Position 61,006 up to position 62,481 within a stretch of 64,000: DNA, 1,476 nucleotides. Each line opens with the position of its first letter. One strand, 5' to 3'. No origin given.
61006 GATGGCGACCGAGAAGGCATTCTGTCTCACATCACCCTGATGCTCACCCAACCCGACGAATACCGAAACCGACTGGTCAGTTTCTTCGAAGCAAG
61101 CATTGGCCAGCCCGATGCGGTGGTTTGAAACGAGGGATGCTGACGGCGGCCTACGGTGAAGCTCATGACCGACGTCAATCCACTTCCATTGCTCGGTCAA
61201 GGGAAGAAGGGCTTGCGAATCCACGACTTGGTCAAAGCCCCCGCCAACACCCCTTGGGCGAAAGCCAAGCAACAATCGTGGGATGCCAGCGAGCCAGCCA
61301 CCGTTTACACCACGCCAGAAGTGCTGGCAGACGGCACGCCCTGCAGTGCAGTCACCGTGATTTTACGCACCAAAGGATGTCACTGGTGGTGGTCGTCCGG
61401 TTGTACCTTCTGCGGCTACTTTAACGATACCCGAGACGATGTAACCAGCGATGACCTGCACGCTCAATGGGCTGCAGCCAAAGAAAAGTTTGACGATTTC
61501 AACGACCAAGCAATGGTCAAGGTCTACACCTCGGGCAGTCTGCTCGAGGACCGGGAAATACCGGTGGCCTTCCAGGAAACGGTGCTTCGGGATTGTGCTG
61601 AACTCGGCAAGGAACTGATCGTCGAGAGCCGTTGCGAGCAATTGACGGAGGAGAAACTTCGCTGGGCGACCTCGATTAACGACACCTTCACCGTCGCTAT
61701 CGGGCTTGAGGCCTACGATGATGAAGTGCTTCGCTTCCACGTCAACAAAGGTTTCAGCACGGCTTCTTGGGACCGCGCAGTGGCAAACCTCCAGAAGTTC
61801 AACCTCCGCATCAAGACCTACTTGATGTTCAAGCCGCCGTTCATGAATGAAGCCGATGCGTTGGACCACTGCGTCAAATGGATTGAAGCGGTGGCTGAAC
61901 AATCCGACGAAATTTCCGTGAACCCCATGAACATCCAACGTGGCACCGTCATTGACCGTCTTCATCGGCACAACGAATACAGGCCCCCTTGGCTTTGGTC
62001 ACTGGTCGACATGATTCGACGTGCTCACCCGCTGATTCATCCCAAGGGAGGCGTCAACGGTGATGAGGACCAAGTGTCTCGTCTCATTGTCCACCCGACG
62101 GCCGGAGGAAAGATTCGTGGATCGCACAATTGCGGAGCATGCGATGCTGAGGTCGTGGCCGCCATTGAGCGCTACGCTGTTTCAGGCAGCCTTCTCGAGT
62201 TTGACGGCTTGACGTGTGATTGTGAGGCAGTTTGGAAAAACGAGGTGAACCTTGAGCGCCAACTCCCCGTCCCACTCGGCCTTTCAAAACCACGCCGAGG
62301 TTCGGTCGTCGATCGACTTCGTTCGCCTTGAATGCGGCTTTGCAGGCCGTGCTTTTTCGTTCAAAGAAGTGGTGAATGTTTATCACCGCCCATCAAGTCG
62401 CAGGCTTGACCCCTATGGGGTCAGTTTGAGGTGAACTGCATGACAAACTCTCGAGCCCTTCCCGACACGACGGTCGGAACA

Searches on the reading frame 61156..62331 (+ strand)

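Call 13: search_protein_families(library=pfam, proteins=[window:61156-62331:+], max_evalue=0.001)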
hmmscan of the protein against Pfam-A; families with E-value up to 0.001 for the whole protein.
window:61156-62331:+ (391 aa): 1 family
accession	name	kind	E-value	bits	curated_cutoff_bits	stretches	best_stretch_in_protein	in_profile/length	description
PF04055.27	Radical_SAM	-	3.6e-05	24.4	29.5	1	82-237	10-161/166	Radical SAM superfamily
